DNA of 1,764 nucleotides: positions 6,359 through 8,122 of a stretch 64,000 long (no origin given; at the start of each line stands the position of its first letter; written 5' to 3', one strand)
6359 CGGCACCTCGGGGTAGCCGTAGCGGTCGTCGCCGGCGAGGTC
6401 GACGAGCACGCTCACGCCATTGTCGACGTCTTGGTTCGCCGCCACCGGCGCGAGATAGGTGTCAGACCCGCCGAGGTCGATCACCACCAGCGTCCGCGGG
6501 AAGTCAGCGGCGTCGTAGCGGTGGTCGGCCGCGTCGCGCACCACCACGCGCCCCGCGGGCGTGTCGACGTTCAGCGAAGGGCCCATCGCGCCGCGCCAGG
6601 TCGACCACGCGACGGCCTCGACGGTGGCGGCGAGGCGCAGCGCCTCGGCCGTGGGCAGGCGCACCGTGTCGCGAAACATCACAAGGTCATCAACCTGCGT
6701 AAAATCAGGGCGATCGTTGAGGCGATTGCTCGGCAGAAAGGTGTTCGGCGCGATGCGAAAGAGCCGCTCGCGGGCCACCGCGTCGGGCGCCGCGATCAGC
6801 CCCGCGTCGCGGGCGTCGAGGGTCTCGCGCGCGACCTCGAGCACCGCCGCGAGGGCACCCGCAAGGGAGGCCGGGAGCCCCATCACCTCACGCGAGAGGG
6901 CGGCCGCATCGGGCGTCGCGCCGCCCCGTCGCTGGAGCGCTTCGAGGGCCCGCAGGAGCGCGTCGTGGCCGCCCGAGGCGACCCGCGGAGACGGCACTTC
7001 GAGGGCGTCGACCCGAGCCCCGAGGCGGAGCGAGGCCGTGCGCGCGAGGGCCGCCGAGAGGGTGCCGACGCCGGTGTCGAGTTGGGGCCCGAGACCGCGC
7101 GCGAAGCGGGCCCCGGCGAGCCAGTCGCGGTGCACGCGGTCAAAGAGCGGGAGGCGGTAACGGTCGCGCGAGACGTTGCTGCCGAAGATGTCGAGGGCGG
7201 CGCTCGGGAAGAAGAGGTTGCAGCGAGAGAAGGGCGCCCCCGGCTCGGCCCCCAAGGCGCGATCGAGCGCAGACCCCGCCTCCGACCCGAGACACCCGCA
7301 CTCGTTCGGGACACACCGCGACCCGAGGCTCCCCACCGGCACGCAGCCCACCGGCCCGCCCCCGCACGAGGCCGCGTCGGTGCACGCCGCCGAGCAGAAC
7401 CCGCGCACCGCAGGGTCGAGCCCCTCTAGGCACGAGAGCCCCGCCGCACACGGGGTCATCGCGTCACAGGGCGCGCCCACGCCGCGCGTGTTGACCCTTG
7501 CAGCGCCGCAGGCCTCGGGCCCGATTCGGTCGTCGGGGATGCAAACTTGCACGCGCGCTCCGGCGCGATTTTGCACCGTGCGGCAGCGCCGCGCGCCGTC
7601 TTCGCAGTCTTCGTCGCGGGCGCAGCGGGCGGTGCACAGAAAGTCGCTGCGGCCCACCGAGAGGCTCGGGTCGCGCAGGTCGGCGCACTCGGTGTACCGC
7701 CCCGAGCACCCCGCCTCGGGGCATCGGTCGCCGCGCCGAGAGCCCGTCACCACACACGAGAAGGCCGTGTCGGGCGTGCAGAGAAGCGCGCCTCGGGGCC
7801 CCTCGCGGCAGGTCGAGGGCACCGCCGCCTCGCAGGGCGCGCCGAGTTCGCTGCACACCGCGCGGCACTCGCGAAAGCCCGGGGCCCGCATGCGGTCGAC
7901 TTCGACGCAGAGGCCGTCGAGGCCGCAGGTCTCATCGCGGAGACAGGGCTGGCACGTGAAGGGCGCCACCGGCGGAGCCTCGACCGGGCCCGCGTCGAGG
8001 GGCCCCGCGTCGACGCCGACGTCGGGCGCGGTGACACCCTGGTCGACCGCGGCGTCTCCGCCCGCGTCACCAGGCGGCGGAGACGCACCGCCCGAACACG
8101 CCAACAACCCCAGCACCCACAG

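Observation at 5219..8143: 975-aa lipoprotein with ~36-Cys N-terminal region and ~10 G-x-G-h-h-h-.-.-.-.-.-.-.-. repeats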

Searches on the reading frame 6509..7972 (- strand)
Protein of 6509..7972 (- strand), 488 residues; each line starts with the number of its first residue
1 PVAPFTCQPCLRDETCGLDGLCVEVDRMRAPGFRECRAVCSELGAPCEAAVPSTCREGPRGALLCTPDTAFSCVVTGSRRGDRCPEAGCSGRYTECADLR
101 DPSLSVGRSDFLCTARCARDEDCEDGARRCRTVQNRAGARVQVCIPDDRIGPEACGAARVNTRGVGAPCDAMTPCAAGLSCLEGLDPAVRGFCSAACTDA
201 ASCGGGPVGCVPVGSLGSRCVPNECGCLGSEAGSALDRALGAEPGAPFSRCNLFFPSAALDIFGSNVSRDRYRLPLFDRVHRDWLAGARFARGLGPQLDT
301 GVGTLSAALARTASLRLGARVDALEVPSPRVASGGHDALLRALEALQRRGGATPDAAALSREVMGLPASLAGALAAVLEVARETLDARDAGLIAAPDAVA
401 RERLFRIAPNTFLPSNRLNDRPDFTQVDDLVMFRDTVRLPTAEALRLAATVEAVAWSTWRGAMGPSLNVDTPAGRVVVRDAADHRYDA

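Call 69: predict_structure(alignment_id=A3)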
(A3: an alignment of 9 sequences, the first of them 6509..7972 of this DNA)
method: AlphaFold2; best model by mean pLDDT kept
length: 488 residues; sequences in the alignment: 9
mean_pLDDT: 69.6   pTM: 0.41
mean pLDDT of the five models: 69.6, 67.7, 66.2, 66.0, 65.6
residues with pLDDT >= 90: 59; 70-90: 212; 50-70: 128; < 50: 89
segments of 3 or more residues with pLDDT < 50: 1-3, 27-31, 74-79, 105-108, 125-127, 231-237, 239-241, 243-247, 253-292, 412-415, 481-488
pLDDT, mean of each block of 10 residues (from residue 1): 57 72 61 72 81 80 79 47 67 73 51 75 60 85 67 67 86 88 77 90 85 84 72 46 51 40 33 31 37 55 78 70 84 87 90 88 87 93 87 68 68 54 62 61 92 85 72 72 38
secondary structure, 60 per line:
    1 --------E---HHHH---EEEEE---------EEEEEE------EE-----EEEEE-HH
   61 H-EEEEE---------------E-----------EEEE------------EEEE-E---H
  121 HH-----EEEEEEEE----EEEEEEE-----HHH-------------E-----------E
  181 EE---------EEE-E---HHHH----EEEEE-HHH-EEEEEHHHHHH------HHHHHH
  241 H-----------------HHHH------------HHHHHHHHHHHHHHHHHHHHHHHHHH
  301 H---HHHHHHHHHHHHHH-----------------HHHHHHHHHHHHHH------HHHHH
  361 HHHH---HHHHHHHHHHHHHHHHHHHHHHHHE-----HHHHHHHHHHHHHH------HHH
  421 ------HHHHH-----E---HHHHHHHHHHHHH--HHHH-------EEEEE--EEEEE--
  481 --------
elements in order: H13-16 E20-24 E34-39 E53-57 E63-67 E95-98 E111-114 E128-135 E140-146 E180-182 E192-194 H200-203 E208-212 E218-222 H223-228 H235-241 H259-262 H275-301 H305-318 H336-349 H356-364 H368-391 H398-411 H427-431 H441-453 H456-459 E467-471 E474-478

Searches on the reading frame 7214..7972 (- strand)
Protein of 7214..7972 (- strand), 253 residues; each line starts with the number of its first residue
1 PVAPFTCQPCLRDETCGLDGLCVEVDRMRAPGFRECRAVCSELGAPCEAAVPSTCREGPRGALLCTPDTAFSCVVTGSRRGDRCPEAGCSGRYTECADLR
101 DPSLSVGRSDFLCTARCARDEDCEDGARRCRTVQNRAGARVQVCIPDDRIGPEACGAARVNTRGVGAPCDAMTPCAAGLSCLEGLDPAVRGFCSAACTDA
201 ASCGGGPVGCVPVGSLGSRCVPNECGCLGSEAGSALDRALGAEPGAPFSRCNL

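Call 65: search_protein_families(library=pfam, proteins=[window:7214-7972:-], max_evalue=10)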
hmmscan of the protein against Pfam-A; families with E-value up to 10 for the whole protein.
window:7214-7972:- (253 aa): 1 family
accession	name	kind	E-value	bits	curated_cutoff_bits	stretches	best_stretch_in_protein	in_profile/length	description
PF22609.1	Fe_hydrogense_Fe-S_bd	-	7.5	6.7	27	0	5-18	19-32/41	Iron hydrogenase 1-like, iron-sulfur centre-binding domain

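Call 83: search_solved_structures(query=A4, max_evalue=10, show_alignments=2)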
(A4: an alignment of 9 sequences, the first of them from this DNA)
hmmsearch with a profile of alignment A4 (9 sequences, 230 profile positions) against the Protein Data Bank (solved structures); distinct sequences matched with E-value up to 10: 4.
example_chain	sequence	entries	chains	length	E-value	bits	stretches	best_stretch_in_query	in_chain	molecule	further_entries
1ubd_C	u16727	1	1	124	0.0071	19.2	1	77-115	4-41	PROTEIN (YY1 ZINC FINGER DOMAIN)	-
1hre_A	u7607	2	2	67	0.048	16.4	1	12-61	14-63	HEREGULIN ALPHA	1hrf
1hae_A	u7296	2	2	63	0.052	16.3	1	12-60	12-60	HEREGULIN-ALPHA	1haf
1tf6_A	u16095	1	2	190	1.1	11.9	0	71-126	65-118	PROTEIN (TRANSCRIPTION FACTOR IIIA)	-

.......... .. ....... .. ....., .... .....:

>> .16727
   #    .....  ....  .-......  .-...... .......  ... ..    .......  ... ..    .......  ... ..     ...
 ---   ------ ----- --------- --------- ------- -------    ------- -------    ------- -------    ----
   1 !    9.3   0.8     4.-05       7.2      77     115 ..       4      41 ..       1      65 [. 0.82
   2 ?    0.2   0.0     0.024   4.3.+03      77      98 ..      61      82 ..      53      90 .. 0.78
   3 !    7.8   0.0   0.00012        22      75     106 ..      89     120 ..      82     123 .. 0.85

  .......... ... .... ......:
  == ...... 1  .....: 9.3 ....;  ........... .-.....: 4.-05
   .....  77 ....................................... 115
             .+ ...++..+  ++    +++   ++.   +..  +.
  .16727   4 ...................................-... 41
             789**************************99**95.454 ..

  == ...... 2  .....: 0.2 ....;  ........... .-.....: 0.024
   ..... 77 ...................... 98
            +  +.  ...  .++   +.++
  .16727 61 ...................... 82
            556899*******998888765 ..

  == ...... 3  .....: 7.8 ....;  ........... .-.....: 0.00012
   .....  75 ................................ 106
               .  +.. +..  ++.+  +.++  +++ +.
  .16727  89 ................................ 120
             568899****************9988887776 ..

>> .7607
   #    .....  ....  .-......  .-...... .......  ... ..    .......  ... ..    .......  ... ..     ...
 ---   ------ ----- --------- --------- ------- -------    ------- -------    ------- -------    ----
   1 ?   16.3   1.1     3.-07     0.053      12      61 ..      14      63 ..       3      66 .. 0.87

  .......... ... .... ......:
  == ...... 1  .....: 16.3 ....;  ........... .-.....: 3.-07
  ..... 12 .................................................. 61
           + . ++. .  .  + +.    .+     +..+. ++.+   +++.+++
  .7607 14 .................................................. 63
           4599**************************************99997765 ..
